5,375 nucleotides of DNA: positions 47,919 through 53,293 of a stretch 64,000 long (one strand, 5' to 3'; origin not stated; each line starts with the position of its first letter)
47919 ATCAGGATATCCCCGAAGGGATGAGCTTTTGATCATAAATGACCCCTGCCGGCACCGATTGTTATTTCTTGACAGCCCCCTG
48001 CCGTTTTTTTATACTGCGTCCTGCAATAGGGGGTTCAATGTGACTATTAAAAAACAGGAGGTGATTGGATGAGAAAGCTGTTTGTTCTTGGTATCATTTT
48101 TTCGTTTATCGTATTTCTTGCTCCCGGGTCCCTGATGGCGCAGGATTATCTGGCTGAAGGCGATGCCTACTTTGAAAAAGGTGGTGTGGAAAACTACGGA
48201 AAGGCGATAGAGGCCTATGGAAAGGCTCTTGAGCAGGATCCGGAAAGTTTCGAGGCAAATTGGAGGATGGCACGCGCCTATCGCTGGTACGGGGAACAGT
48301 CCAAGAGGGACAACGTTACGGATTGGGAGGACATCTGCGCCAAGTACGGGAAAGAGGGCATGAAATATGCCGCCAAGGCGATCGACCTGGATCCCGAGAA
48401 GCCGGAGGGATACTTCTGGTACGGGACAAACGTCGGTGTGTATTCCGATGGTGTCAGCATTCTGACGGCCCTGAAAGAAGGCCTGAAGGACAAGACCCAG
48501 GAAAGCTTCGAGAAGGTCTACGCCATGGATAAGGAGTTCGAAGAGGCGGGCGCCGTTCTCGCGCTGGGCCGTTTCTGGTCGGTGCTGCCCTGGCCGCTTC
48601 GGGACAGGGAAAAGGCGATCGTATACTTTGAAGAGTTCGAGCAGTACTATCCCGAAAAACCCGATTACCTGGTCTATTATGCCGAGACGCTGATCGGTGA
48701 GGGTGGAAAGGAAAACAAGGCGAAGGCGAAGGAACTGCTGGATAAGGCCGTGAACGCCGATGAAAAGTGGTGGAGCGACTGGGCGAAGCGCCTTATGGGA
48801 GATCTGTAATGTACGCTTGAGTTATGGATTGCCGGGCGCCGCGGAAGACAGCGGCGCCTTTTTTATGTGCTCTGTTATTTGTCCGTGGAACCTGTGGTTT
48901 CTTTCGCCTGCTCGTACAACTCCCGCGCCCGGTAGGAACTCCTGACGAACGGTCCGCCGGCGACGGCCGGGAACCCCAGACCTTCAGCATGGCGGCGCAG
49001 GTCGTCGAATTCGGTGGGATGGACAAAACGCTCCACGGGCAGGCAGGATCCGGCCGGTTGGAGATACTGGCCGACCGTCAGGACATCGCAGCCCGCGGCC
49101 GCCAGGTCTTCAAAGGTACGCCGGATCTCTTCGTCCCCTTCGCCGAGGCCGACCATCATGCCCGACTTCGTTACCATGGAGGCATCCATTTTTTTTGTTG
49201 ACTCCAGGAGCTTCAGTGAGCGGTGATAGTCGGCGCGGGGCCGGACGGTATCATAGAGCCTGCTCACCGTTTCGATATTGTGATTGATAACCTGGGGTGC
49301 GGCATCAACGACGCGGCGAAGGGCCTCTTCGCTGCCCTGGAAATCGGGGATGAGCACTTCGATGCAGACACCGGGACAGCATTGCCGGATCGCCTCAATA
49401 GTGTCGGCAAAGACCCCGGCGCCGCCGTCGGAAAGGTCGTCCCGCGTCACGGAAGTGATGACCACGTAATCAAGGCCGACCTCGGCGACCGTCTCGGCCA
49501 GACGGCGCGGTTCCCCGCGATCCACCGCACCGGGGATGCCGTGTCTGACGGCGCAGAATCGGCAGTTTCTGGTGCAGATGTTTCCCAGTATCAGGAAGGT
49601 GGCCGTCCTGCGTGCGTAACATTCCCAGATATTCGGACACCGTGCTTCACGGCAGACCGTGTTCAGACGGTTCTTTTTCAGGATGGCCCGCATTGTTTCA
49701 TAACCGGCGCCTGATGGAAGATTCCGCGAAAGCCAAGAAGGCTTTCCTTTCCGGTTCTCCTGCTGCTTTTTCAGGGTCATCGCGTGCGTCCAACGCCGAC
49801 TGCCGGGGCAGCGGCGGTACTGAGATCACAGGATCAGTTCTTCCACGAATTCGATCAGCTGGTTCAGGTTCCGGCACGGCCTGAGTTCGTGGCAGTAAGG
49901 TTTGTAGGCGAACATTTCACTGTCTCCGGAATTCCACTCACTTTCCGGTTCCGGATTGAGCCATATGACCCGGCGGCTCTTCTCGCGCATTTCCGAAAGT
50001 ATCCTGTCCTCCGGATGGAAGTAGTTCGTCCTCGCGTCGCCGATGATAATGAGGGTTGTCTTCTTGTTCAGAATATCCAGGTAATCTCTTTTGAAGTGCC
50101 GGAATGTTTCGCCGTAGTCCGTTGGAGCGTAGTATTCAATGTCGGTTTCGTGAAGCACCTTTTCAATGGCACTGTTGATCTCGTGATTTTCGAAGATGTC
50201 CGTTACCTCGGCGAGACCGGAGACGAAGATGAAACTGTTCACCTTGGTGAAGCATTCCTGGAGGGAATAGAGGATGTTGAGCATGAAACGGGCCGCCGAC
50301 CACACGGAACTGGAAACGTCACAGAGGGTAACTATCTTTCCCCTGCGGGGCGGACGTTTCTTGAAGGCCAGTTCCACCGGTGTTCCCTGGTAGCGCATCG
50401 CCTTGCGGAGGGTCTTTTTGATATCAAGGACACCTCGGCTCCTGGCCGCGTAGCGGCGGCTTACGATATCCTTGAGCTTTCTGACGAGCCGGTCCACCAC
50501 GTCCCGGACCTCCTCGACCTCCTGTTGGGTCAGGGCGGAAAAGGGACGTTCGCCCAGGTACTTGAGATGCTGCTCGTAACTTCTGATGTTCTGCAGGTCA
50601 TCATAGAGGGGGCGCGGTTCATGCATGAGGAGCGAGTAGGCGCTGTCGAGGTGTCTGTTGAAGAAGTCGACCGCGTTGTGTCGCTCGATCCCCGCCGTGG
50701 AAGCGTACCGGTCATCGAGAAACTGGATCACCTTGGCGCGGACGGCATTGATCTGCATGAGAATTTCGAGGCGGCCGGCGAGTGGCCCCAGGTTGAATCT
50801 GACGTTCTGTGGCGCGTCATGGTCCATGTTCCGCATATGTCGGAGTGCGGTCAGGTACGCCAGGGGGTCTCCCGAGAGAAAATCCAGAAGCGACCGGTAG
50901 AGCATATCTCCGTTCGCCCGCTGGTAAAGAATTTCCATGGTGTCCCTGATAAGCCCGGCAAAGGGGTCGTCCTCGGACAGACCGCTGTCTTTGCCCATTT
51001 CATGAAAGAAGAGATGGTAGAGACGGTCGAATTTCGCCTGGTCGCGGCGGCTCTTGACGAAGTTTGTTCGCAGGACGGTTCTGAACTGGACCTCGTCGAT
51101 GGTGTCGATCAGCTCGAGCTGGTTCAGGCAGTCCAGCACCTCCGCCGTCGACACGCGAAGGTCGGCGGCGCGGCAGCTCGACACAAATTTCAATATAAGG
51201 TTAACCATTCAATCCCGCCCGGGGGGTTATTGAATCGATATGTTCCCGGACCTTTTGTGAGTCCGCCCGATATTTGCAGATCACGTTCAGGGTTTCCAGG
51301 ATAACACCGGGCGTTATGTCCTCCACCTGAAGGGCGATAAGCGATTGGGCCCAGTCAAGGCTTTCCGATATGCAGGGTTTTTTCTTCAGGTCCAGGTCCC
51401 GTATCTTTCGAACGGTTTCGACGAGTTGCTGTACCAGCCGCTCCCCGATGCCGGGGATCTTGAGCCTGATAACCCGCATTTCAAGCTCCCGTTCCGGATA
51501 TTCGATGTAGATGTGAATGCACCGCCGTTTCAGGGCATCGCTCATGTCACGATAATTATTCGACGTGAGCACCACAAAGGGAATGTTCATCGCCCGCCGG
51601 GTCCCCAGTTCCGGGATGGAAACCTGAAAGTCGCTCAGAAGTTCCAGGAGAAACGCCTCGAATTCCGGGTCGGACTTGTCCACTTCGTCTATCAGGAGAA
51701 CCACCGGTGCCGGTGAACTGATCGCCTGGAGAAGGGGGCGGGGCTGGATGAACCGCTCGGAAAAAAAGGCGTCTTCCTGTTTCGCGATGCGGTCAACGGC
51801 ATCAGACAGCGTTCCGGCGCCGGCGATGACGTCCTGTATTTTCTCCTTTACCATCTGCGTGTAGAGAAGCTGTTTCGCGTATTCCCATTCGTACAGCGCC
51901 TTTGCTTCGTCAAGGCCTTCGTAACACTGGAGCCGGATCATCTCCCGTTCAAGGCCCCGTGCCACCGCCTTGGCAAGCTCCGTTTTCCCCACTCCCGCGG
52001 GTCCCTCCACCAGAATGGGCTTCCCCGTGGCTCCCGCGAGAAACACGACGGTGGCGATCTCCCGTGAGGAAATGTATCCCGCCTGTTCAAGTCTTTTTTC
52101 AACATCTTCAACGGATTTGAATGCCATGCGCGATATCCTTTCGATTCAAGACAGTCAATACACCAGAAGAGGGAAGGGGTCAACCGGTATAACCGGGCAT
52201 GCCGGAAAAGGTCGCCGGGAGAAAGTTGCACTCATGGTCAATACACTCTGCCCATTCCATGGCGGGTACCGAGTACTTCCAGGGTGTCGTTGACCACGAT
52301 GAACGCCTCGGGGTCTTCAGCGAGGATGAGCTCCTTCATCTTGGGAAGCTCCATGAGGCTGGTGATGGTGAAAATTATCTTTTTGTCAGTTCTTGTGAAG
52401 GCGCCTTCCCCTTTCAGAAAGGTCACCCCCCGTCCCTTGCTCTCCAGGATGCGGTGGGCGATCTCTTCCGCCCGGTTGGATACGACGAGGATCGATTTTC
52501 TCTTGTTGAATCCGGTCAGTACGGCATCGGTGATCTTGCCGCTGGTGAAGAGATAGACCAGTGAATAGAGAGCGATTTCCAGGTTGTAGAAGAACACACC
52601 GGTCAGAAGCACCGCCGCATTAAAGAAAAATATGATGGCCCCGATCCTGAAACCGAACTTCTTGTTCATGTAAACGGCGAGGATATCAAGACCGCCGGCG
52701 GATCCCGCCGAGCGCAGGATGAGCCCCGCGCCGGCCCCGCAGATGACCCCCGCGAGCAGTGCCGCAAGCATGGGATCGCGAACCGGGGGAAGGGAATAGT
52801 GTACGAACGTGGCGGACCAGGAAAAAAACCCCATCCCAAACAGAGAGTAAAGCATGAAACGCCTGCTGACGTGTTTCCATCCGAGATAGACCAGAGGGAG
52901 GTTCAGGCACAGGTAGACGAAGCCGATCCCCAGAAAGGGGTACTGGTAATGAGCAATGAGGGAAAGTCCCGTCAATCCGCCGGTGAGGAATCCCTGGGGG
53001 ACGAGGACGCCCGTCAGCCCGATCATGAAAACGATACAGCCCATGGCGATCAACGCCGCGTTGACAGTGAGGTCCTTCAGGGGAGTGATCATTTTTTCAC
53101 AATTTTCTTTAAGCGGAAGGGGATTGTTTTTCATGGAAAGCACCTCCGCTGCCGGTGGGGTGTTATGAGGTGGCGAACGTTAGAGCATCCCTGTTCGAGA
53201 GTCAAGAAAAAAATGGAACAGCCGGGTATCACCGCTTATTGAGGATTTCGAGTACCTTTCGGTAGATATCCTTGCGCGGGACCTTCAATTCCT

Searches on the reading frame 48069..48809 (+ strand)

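Call 31: search_protein_families(library=pfam, proteins=[window:48069-48809:+], max_evalue=0.001)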
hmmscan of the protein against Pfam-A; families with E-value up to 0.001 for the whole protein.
window:48069-48809:+ (246 aa): 7 families
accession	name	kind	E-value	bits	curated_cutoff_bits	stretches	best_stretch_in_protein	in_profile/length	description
PF13414.12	TPR_11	-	1.2e-10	41.4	26.8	1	31-71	1-38/42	TPR repeat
PF14559.12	TPR_19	-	2e-10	41.3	25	1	42-73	6-37/68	Tetratricopeptide repeat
PF23914.1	TPR_CcmH_CycH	-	4.7e-07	30.2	42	1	166-232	56-118/158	Cytochrome c-type biogenesis protein H TPR domain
PF13431.12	TPR_17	-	1.1e-05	25.8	24.4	0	50-72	2-24/34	Tetratricopeptide repeat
PF13428.12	TPR_14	-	0.00013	22.8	23.5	0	41-69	15-43/44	Tetratricopeptide repeat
PF13181.12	TPR_8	-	0.00026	21.3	25.7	0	41-59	15-33/34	Tetratricopeptide repeat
PF13432.12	TPR_16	-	0.00044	21.1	32.7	0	41-71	11-41/65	Tetratricopeptide repeat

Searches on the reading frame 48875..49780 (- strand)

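Call 31: search_protein_families(library=pfam, proteins=[window:48875-49780:-], max_evalue=0.001)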
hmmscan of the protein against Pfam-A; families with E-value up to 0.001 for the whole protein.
window:48875-49780:- (301 aa): 2 families
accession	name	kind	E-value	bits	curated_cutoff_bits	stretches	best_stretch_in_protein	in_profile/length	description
PF04055.27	Radical_SAM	-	5.5e-19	69.4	29.5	1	64-226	2-166/166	Radical SAM superfamily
PF16881.10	LIAS_N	-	9.1e-08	32.9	27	1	3-48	51-96/96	N-terminal domain of lipoyl synthase of Radical_SAM family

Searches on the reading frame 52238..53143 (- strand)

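Call 36: search_protein_families(library=pfam, proteins=[window:52238-53143:-], max_evalue=0.00001)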
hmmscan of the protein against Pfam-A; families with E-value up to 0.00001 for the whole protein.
window:52238-53143:- (301 aa): 2 families
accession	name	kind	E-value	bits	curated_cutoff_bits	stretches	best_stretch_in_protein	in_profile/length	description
PF02588.21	YitT_membrane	-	7.2e-56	189.3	24.3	1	30-232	3-204/205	Uncharacterised 5xTM membrane BCR, YitT family COG1284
PF10035.14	DUF2179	-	1.1e-18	67.2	22.8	1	238-292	1-55/55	Uncharacterized protein conserved in bacteria (DUF2179)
